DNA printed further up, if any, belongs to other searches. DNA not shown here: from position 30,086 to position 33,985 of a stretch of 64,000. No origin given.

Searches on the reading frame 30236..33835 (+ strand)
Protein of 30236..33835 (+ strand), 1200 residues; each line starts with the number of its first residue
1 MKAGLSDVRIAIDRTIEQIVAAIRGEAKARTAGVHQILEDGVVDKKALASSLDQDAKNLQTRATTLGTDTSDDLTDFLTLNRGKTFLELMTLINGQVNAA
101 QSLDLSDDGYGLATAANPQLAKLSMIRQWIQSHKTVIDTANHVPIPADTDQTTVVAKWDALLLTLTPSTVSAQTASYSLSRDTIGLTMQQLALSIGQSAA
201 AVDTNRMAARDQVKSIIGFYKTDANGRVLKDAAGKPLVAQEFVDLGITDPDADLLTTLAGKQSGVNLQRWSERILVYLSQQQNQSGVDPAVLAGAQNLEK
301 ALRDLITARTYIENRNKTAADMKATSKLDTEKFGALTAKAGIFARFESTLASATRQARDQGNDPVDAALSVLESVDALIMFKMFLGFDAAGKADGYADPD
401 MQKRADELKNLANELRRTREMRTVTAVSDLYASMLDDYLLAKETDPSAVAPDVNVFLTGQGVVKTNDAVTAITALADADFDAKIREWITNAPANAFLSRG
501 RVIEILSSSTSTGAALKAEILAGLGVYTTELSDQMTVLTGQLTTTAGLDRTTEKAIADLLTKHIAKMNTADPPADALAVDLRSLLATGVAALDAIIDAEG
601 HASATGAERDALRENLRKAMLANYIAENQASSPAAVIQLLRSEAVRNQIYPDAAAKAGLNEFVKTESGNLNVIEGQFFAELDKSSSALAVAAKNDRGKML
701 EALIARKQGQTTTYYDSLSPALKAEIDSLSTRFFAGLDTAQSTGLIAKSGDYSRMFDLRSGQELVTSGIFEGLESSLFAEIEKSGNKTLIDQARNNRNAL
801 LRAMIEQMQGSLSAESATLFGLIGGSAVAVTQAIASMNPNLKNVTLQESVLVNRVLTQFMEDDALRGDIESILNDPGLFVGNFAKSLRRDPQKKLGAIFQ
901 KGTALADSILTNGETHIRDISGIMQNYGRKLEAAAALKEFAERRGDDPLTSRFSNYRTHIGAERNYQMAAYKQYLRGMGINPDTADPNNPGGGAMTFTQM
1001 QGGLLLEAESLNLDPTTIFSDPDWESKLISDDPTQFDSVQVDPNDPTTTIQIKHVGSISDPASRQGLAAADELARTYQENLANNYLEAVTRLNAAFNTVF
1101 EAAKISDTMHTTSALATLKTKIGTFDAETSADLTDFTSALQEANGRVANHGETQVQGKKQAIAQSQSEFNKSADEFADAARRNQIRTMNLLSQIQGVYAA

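Call 67: search_protein_representatives(protein=window:30236-33835:+)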
Query: 1200 residues. Proteins with E-value up to 0.001 (for the whole library): 55; up to 1e-10: 47; up to 1e-30: 28. The best 55 are listed.
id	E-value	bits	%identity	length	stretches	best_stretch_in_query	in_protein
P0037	0.0e+00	2065.0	82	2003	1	27-1200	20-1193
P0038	1.5e-178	612.8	38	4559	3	576-1198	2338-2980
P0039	6.8e-145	501.3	34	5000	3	585-1192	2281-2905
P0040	6.3e-142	491.5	34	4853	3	585-1199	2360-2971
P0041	1.1e-105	371.5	32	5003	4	631-1198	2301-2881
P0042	6.0e-103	362.4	31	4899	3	537-1198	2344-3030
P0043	9.1e-103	361.8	33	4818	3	614-1194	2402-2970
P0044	1.1e-99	351.6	30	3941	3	635-1196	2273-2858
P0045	3.0e-96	340.2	31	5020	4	575-986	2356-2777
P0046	4.1e-96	339.8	32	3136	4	584-978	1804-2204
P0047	1.0e-94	335.1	35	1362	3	144-624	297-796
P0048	1.4e-94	334.7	32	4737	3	573-1189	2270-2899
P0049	4.9e-93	329.6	30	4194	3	605-1199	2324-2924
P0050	1.9e-86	307.8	32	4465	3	202-551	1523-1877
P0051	6.3e-82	292.8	29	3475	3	550-1196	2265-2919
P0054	1.3e-77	278.5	30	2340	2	168-588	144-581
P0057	7.0e-49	183.4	28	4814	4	592-961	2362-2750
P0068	3.5e-27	111.6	27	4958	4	611-976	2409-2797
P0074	3.4e-18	81.8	27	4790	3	208-539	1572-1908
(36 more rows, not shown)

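Call 73: list_cluster_members(proteins=[P0038, P0039, P0041, P0042, P0043, P0045, P0048, P0057, P0068, P0074])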
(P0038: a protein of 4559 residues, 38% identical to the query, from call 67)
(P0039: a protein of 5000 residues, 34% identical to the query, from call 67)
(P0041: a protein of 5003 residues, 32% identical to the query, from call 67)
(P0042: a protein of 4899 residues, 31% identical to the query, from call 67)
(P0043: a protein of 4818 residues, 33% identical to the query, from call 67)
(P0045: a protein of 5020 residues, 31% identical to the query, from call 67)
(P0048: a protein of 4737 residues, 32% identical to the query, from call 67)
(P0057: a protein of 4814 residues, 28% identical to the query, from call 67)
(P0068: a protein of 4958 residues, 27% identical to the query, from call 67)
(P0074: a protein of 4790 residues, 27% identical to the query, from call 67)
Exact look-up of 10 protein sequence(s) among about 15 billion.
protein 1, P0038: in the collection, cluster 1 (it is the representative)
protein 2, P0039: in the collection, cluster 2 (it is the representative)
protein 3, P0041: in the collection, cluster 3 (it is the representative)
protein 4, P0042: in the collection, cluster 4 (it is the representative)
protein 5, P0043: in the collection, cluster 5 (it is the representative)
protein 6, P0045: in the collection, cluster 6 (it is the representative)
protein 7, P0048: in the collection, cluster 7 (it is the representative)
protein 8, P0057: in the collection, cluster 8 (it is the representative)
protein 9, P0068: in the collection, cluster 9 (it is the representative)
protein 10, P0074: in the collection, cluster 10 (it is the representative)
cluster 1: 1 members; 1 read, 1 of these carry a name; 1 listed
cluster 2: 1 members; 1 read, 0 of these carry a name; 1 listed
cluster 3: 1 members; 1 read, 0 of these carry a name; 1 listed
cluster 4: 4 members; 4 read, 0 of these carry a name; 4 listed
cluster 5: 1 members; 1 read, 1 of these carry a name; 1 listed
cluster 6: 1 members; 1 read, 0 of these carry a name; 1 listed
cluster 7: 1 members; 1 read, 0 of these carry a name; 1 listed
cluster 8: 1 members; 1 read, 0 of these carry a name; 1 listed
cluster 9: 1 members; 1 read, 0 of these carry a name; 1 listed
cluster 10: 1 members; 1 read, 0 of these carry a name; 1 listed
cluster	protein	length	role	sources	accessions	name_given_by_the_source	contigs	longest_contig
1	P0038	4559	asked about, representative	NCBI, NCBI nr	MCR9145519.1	MAG: hypothetical protein NXI24_24985, partial [bacterium] | hypothetical protein [bacterium]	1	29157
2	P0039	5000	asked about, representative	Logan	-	-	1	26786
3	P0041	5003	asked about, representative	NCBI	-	-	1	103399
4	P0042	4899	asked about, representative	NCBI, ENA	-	-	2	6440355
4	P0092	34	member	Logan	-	-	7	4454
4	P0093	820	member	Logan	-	-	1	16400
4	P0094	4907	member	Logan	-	-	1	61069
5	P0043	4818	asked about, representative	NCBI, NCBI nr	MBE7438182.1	MAG: C39 family peptidase [Spirochaetales bacterium] | C39 family peptidase [Spirochaetales bacterium]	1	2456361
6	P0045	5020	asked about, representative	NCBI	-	-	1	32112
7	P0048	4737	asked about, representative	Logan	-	-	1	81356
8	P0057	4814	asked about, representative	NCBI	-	-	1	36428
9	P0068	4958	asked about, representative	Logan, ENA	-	-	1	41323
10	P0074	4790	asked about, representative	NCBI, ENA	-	-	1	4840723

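Call 74: find_encoding_contigs(protein=P0042, flank=6000, max_places=1)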
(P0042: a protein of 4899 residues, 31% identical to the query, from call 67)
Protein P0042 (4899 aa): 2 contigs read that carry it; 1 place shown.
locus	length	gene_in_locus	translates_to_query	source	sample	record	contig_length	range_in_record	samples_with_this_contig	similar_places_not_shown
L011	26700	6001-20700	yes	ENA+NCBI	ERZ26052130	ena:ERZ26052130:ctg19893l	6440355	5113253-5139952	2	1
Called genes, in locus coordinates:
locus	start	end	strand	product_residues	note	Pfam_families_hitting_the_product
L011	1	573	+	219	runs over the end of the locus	PF01641:SelR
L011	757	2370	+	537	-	PF03062:MBOAT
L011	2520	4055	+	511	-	PF13487:HD_5, PF00196:GerE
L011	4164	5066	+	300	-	PF12146:Hydrolase_4 (weak), PF00561:Abhydrolase_1, PF12697:Abhydrolase_6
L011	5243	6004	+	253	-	-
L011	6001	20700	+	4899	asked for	-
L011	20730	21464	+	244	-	-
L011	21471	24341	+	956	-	-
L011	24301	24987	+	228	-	-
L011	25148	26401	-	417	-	PF00665:rve (weak)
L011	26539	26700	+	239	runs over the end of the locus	-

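Call 75: find_encoding_contigs(protein=P0039, flank=6000, max_places=1)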
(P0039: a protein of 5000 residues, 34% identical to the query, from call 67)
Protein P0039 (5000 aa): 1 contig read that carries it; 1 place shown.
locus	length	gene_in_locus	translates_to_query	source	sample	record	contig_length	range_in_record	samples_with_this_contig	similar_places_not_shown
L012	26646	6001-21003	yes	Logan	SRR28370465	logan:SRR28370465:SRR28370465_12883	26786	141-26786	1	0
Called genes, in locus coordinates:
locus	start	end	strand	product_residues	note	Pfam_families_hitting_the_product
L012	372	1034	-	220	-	-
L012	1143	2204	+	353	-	-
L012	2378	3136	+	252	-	PF01553:Acyltransferase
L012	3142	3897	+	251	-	PF02544:Steroid_dh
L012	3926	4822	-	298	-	-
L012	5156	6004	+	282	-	-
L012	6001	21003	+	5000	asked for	PF18431:RNAse_A_bac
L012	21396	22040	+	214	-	-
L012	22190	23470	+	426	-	PF12833:HTH_18, PF00165:HTH_AraC (weak)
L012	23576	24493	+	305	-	PF00557:Peptidase_M24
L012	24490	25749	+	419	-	-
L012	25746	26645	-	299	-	?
